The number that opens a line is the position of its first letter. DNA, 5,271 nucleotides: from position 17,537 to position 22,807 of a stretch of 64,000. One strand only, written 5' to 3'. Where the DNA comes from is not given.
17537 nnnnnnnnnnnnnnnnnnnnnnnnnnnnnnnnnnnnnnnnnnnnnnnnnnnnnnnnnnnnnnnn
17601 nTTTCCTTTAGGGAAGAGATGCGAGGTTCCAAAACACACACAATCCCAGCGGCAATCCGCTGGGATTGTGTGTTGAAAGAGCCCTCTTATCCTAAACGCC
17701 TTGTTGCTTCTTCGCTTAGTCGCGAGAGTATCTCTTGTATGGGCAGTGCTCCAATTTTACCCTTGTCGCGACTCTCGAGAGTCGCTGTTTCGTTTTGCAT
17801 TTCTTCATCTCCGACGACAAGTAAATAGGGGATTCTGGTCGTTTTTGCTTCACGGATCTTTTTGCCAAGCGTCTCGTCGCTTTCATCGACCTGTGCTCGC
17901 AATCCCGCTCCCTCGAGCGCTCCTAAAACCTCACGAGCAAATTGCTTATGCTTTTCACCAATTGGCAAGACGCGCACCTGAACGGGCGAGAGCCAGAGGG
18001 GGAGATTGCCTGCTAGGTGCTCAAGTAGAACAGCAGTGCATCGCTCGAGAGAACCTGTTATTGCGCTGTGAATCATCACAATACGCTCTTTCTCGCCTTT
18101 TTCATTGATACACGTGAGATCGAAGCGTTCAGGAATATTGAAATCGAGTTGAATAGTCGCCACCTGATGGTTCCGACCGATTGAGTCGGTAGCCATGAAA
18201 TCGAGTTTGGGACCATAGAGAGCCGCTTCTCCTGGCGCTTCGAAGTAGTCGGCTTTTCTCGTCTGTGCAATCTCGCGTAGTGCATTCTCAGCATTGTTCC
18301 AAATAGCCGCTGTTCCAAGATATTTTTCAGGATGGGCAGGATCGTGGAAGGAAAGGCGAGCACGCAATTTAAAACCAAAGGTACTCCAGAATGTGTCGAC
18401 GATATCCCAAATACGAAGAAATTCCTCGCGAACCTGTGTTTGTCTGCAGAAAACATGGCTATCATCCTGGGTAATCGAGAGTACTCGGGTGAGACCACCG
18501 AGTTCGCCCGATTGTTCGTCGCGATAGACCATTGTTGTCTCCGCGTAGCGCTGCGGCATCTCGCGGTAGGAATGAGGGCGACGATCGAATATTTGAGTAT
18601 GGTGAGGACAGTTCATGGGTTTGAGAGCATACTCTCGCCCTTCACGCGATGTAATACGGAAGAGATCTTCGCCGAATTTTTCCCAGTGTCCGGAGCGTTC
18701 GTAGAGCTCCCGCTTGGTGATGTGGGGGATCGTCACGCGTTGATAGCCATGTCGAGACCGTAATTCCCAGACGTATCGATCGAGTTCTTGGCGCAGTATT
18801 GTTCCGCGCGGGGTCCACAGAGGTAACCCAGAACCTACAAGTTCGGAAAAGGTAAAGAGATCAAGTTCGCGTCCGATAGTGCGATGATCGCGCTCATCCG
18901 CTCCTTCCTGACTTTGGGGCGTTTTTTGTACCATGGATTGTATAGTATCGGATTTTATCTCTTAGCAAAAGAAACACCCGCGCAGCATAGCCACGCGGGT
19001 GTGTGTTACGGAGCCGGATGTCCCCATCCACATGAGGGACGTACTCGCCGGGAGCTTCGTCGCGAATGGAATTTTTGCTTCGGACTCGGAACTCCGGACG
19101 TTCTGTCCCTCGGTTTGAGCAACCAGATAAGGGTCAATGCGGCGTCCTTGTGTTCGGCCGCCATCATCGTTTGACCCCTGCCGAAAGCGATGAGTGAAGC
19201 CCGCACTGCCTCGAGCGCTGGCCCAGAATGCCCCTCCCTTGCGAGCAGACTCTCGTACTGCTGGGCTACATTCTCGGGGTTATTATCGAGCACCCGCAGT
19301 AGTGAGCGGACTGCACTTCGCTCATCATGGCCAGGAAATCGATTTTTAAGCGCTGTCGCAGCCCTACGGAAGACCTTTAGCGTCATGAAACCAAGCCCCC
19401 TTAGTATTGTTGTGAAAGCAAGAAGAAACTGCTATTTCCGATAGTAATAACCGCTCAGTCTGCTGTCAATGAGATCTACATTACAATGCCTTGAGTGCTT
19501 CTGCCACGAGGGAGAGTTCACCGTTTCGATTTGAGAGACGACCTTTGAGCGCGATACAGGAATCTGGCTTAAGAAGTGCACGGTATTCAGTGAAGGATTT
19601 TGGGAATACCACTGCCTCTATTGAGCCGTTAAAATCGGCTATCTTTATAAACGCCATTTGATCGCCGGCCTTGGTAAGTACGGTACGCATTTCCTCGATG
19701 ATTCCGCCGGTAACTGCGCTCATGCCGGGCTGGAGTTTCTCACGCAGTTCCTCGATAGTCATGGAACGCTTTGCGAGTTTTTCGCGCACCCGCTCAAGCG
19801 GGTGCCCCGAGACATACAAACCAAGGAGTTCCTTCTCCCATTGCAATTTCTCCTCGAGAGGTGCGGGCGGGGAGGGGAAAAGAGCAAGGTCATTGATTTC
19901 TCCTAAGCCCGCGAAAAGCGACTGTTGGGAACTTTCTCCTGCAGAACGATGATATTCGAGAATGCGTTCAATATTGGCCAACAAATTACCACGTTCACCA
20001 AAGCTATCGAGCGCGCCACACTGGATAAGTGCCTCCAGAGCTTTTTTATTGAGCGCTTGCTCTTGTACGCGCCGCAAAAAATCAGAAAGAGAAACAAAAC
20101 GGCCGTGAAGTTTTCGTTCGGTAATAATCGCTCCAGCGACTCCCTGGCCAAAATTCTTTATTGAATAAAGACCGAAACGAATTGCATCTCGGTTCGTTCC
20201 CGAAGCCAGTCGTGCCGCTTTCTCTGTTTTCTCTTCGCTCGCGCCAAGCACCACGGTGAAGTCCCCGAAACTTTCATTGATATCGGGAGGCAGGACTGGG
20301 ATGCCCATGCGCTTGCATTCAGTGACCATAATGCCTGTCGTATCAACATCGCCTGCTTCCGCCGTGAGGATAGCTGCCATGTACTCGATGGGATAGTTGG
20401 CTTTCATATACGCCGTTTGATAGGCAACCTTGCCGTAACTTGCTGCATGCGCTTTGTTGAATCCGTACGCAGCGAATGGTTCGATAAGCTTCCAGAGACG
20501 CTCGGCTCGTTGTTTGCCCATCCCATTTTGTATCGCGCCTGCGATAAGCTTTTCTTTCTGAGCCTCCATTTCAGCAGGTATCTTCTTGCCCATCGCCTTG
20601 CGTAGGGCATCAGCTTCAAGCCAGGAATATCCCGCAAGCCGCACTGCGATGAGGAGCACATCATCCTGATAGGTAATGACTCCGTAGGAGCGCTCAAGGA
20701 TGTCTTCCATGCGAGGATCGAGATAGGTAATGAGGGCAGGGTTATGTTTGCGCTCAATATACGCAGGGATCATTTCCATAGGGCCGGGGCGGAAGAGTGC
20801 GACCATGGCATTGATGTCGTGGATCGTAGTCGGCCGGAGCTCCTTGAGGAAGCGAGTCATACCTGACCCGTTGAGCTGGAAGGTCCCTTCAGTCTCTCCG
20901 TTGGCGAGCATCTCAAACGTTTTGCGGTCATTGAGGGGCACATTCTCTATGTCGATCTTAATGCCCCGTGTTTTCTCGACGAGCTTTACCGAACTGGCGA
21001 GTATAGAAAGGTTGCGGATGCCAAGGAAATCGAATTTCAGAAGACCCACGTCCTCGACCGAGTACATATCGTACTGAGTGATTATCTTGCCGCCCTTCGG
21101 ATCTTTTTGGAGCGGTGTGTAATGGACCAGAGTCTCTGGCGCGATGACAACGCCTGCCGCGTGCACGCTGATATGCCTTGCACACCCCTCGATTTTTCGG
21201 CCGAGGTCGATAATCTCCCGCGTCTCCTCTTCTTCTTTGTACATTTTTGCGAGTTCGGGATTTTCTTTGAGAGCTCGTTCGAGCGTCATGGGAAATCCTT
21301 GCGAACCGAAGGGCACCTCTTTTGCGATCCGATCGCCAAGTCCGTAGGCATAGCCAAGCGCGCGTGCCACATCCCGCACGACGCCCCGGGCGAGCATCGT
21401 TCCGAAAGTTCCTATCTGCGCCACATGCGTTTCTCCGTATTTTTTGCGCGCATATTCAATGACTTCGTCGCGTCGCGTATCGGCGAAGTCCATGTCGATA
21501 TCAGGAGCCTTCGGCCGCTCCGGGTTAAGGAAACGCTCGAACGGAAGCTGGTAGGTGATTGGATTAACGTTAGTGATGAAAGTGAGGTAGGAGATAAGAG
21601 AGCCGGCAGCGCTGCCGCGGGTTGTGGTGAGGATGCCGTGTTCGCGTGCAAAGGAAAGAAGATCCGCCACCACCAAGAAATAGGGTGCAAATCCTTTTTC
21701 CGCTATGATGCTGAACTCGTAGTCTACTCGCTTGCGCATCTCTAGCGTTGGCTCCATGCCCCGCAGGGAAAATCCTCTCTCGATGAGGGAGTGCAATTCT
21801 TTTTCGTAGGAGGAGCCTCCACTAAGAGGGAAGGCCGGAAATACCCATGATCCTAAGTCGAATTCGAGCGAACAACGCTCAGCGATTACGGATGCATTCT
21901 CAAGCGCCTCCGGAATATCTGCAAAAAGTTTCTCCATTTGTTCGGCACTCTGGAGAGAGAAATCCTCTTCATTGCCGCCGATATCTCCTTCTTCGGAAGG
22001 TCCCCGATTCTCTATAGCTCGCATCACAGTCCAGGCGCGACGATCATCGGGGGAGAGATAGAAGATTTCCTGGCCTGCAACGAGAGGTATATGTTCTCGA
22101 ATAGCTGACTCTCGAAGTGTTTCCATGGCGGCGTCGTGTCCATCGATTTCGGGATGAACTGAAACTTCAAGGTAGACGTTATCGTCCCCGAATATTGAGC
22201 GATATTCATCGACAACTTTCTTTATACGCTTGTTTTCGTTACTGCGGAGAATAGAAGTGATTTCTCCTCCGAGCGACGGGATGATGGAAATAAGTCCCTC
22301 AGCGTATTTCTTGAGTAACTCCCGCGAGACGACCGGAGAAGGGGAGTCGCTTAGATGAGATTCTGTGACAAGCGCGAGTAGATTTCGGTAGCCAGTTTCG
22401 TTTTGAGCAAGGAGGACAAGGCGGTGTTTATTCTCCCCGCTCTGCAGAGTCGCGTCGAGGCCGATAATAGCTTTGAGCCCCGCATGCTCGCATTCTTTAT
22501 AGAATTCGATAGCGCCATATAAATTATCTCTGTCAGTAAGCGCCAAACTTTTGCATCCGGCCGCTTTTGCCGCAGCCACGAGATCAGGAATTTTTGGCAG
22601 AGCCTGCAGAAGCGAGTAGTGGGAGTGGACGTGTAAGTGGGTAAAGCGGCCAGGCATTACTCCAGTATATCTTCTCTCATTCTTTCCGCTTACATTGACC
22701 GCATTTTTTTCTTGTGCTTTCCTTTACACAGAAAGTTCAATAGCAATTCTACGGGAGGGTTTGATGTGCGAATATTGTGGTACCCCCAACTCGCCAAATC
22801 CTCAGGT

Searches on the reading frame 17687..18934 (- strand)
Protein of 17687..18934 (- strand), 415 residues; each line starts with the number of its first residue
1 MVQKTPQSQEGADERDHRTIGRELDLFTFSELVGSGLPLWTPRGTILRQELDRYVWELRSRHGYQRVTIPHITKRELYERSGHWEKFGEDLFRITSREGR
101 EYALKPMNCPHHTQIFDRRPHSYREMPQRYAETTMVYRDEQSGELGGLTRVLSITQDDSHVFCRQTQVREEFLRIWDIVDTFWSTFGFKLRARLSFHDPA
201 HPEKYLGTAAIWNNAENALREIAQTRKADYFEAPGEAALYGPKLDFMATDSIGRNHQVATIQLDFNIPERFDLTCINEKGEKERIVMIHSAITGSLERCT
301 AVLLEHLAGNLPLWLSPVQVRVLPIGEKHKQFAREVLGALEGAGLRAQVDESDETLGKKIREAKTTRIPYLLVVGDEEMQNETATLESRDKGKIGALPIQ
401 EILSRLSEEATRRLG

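Call 60: search_protein_families(library=pfam, proteins=[window:17687-18934:-], max_evalue=0.00001)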
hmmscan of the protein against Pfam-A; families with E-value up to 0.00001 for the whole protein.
window:17687-18934:- (415 aa): 2 families
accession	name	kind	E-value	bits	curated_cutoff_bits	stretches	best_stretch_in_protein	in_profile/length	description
PF00587.30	tRNA-synt_2b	-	1.2e-40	139.9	29.3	1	92-306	1-178/179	tRNA synthetase class II core domain (G, H, P, S and T)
PF03129.25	HGTP_anticodon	-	1.6e-22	79.9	21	1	319-408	1-93/94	Anticodon binding domain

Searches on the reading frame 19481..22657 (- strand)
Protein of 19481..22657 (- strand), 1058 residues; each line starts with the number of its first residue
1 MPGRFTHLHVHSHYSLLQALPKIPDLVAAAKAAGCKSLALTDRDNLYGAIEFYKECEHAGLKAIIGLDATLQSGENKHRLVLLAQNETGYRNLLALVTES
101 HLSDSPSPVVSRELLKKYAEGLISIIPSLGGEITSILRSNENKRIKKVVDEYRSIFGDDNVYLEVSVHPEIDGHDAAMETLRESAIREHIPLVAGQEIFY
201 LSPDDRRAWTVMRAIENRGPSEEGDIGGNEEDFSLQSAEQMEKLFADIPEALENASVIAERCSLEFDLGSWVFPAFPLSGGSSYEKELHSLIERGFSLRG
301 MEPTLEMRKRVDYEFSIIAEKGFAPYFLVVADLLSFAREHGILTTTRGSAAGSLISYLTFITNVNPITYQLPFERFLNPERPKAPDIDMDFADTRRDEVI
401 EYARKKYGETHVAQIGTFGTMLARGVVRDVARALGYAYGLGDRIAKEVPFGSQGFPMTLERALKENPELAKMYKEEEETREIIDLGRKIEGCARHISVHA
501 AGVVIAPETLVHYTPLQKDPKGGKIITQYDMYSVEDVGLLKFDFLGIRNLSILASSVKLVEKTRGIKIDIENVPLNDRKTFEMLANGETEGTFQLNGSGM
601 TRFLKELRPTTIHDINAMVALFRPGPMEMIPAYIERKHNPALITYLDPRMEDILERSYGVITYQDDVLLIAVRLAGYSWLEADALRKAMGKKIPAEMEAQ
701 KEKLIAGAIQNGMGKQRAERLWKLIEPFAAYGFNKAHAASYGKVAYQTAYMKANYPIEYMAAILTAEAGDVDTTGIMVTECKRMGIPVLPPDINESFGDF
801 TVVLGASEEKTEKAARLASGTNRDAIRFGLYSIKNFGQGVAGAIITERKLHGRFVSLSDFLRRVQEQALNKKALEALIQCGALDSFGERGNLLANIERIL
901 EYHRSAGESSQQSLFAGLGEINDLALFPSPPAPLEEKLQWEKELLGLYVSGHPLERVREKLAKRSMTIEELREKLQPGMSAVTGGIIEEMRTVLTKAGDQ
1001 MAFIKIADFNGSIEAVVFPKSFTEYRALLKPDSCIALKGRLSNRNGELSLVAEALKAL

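Call 60: search_protein_families(library=pfam, proteins=[window:19481-22657:-], max_evalue=0.00001)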
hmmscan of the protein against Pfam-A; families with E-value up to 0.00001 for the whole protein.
window:19481-22657:- (1058 aa): 5 families
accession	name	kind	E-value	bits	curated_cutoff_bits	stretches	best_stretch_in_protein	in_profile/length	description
PF07733.18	DNA_pol3_alpha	-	7.9e-92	308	23.9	1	288-546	3-260/260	Bacterial DNA polymerase III alpha NTPase domain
PF17657.6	DNA_pol3_finger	-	5.2e-53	179.2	22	1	549-712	1-166/166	Bacterial DNA polymerase III alpha subunit finger domain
PF02811.25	PHP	-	1.2e-45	156.2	26.4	1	7-167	1-163/164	PHP domain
PF14579.12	HHH_6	-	1.8e-26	92.6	25.6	1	785-888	1-85/90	Helix-hairpin-helix motif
PF01336.31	tRNA_anti-codon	-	3.3e-11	43.4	27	1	985-1056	5-73/75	OB-fold nucleic acid binding domain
